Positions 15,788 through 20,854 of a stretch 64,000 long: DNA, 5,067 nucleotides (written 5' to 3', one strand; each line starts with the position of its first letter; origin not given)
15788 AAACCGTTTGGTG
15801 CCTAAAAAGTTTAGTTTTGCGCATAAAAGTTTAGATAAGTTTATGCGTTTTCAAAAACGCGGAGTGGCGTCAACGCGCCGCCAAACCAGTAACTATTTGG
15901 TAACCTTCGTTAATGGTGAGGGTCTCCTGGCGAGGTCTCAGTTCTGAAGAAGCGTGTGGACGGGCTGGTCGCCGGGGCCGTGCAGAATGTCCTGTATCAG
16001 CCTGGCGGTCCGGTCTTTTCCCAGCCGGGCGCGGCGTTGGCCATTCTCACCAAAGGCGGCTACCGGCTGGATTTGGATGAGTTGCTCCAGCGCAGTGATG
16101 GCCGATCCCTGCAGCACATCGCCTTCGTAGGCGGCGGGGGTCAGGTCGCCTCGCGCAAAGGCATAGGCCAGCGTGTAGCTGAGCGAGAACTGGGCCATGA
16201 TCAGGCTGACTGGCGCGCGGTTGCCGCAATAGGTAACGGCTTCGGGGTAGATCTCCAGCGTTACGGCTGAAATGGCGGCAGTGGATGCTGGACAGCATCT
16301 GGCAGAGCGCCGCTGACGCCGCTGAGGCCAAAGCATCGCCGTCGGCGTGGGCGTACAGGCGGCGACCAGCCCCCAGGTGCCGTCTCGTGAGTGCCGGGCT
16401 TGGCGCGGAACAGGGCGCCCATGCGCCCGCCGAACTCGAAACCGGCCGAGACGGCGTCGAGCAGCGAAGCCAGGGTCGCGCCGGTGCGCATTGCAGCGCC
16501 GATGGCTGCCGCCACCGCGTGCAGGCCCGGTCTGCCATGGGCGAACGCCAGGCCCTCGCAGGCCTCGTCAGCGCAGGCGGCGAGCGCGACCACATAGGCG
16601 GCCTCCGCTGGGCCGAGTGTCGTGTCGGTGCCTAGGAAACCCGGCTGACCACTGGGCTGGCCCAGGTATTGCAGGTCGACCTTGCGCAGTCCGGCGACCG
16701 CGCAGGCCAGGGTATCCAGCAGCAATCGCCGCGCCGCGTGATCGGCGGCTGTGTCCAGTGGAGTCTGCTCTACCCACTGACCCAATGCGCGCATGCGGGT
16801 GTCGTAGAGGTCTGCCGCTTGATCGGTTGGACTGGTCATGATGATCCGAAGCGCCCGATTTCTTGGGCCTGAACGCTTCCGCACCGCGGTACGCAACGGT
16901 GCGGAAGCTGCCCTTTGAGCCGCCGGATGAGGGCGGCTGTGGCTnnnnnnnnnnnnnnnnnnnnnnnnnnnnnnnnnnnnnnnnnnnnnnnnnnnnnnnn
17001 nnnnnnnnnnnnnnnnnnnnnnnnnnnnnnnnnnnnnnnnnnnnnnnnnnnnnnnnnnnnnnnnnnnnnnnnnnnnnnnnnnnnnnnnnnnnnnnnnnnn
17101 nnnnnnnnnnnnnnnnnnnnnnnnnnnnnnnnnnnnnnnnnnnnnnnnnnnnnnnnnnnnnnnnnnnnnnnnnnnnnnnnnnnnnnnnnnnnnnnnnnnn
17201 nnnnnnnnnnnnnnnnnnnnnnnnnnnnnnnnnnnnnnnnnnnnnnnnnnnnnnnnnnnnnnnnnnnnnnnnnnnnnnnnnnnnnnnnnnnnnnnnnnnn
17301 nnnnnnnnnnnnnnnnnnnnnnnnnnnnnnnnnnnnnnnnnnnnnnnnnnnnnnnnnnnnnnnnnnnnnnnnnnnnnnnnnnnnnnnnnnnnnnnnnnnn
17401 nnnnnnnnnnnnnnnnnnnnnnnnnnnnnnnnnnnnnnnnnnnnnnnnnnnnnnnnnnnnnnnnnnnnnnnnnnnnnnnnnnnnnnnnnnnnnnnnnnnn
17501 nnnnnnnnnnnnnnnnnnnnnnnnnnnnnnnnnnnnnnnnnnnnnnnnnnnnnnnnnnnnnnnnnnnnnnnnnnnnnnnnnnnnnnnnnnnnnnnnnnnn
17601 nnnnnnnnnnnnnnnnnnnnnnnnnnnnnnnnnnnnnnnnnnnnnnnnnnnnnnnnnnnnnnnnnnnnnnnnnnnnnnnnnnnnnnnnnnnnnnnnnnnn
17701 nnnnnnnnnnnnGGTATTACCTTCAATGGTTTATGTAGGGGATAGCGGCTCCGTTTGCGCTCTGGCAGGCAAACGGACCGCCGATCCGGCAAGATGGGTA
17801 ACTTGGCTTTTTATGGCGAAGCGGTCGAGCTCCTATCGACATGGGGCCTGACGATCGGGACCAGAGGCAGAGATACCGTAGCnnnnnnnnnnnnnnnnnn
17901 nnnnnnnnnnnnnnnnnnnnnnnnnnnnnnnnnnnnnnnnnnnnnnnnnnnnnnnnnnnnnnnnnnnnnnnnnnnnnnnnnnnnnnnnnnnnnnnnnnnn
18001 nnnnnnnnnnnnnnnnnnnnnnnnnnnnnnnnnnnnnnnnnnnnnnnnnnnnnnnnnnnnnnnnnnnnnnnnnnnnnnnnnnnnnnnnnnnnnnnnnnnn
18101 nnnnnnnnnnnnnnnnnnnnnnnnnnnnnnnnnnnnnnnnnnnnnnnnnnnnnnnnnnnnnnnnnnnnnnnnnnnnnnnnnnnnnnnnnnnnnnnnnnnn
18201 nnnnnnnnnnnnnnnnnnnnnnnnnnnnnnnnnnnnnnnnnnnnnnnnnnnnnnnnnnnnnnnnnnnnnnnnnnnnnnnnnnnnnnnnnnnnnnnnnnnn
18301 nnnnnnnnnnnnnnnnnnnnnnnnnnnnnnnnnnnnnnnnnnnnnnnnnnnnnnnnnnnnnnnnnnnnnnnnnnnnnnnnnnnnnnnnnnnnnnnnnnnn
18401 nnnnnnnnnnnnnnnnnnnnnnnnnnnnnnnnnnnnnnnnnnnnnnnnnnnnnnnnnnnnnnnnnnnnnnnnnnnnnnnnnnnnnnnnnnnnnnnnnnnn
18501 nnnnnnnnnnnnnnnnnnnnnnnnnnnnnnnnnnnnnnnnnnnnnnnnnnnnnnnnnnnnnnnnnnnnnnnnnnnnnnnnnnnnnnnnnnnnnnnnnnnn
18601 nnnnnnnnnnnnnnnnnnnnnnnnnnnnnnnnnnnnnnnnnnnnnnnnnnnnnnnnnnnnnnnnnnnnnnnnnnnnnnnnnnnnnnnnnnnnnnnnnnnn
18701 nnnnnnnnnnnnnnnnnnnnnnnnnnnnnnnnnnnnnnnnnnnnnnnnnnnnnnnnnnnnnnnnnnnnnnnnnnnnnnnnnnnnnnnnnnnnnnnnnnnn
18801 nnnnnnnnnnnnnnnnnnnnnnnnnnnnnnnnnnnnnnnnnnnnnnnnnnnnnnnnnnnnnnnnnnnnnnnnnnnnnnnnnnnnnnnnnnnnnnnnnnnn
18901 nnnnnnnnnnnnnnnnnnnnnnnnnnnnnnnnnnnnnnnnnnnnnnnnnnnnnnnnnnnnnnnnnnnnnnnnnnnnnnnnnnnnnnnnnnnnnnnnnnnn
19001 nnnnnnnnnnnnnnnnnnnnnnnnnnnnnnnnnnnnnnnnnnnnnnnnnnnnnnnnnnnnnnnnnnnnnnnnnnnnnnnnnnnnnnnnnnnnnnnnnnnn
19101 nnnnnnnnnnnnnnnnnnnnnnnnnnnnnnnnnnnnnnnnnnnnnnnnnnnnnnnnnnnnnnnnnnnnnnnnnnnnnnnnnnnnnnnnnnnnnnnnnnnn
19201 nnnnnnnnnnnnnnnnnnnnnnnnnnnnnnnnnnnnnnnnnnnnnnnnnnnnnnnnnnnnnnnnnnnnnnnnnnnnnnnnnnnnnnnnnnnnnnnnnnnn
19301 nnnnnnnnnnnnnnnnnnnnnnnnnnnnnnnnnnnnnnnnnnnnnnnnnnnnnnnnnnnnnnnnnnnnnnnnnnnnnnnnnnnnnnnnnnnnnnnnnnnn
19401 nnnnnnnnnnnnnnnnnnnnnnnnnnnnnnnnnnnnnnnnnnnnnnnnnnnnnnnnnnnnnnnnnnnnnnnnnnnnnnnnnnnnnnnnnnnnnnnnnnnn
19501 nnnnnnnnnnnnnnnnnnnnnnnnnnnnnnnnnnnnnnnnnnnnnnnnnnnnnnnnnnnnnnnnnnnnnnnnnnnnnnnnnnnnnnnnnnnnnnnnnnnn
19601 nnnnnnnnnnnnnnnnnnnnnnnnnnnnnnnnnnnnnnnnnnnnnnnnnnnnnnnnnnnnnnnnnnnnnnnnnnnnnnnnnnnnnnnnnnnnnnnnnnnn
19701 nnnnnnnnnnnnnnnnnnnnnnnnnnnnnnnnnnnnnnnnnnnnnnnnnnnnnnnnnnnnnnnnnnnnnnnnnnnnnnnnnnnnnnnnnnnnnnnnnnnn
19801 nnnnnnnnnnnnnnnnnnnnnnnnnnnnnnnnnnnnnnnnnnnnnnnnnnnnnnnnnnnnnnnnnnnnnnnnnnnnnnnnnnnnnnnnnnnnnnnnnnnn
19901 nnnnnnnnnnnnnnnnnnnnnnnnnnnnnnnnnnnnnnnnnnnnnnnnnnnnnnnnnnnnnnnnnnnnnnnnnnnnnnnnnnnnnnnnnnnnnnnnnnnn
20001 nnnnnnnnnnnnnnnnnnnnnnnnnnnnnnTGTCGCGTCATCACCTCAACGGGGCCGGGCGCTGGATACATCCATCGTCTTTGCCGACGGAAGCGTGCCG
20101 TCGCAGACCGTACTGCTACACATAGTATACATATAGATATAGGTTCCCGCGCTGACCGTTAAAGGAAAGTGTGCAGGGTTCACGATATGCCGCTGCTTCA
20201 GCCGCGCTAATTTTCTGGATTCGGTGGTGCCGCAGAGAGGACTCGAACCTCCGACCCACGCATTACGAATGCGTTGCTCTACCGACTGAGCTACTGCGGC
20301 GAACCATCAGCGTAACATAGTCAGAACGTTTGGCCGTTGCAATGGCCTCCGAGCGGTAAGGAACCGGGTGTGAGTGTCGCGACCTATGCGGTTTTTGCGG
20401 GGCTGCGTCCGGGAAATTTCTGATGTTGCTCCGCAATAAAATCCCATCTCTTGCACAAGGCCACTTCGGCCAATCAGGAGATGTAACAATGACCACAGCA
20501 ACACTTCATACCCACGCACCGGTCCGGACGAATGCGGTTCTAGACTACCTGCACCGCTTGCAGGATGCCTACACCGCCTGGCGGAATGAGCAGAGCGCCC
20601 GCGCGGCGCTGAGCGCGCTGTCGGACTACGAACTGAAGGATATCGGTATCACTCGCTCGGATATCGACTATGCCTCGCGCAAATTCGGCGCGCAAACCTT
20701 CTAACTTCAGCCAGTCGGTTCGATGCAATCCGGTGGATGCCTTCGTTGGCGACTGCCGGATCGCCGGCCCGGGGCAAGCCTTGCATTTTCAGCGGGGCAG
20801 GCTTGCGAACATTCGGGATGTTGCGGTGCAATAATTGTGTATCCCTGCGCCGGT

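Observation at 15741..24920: Pair of inverted ~75-bp homologous blocks with 11-bp-phased NTAAAC hexamer arrays bracketing a 9-kb segment (tRNA-Thr, thyX, ssrA, sspB, fumA, Cu-ATPase)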

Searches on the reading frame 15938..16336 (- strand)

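Call 10: search_protein_families(library=pfam, proteins=[window:15938-16336:-], max_evalue=0.01)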
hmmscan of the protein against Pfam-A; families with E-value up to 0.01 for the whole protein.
window:15938-16336:- (132 aa): 1 family
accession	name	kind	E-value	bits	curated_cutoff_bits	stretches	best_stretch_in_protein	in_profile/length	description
PF19305.4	MmgE_PrpD_C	-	1.4e-11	45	32.1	1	19-99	25-106/173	MmgE/PrpD C-terminal domain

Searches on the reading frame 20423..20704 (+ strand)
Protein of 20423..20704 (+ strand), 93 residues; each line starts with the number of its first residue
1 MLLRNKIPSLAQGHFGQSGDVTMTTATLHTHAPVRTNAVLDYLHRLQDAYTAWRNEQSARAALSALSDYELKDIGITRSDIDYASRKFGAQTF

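Call 10: search_protein_families(library=pfam, proteins=[window:20423-20704:+], max_evalue=0.01)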
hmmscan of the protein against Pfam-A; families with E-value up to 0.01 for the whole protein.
window:20423-20704:+ (93 aa): 1 family
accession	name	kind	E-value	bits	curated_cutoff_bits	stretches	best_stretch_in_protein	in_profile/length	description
PF06568.16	DUF1127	-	1.6e-12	47.4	23.3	1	49-82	4-37/37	Domain of unknown function (DUF1127)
